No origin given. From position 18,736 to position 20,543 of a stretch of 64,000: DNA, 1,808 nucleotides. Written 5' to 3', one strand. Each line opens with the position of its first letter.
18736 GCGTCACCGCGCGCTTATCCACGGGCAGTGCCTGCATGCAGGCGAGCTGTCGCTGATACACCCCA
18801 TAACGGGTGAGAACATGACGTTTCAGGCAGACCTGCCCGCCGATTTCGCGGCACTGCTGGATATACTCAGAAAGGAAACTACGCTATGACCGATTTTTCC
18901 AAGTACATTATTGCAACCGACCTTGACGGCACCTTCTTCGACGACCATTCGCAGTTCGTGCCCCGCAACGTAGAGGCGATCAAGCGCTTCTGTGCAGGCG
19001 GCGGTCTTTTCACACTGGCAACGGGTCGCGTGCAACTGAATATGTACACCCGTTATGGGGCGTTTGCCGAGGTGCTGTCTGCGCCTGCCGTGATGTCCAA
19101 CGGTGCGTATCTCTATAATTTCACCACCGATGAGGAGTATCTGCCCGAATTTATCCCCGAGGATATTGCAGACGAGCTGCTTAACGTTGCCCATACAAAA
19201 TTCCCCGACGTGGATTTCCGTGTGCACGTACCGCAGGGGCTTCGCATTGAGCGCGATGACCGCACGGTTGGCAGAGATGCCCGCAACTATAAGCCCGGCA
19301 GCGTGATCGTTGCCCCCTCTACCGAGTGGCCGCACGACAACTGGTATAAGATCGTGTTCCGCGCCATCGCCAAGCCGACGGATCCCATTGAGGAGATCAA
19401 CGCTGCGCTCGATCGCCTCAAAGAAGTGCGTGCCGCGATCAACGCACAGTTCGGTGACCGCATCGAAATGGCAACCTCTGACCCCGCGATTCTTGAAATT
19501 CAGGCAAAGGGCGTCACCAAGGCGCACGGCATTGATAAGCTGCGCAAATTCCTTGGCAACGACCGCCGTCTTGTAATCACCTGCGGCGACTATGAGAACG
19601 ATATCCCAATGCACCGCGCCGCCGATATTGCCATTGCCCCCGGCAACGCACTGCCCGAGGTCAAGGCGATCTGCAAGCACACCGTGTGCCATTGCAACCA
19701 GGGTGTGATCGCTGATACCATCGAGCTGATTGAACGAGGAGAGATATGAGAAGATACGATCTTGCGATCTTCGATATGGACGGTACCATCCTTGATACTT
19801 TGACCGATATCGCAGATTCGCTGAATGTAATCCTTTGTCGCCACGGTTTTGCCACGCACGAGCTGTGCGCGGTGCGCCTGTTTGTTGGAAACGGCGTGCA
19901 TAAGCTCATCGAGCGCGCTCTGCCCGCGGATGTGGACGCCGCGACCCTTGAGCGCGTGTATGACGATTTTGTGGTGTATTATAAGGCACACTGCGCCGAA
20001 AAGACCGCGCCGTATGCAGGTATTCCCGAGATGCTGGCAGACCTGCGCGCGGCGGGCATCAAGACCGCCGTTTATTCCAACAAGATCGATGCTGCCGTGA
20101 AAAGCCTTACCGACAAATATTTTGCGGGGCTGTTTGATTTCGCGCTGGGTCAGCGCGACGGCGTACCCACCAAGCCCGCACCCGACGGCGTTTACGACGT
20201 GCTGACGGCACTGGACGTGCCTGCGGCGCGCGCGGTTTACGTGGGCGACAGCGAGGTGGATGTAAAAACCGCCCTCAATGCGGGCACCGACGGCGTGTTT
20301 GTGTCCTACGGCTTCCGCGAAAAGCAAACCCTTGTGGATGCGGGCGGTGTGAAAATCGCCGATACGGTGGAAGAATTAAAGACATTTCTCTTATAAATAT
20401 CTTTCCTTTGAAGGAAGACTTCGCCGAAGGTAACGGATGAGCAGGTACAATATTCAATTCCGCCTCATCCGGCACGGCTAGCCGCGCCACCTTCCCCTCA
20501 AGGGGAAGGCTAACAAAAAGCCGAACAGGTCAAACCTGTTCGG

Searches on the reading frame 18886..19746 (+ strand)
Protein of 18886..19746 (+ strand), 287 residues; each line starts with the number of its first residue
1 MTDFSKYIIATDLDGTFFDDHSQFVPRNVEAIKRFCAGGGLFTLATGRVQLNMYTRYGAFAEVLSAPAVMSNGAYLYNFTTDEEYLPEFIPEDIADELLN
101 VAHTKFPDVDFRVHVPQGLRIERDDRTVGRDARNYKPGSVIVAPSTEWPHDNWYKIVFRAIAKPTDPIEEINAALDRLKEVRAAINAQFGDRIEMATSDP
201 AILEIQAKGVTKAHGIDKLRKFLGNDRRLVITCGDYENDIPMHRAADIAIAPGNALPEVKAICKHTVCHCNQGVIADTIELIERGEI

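Call 68: search_protein_families(library=pfam, proteins=[window:18886-19746:+], max_evalue=0.00001)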
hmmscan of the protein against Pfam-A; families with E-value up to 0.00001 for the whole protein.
window:18886-19746:+ (287 aa): 1 family
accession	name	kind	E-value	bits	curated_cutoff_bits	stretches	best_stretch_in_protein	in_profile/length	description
PF08282.18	Hydrolase_3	-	1.7e-38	133.3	20.9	1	9-278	1-254/255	haloacid dehalogenase-like hydrolase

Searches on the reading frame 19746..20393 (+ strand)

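Call 68: search_protein_families(library=pfam, proteins=[window:19746-20393:+], max_evalue=0.00001)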
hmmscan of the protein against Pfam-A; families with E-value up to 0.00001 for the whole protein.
window:19746-20393:+ (216 aa): 4 families
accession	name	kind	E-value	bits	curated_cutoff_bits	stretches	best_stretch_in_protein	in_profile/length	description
PF13419.12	HAD_2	-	6.9e-31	108.2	23.8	1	8-185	2-177/178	Haloacid dehalogenase-like hydrolase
PF00702.32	Hydrolase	-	2.8e-21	77.2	26.4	1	4-180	1-191/191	haloacid dehalogenase-like hydrolase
PF12710.13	HAD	-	6.5e-09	36.9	27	1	7-176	1-188/189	haloacid dehalogenase-like hydrolase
PF13242.12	Hydrolase_like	-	3.9e-08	33.5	22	1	143-211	4-75/75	HAD-hyrolase-like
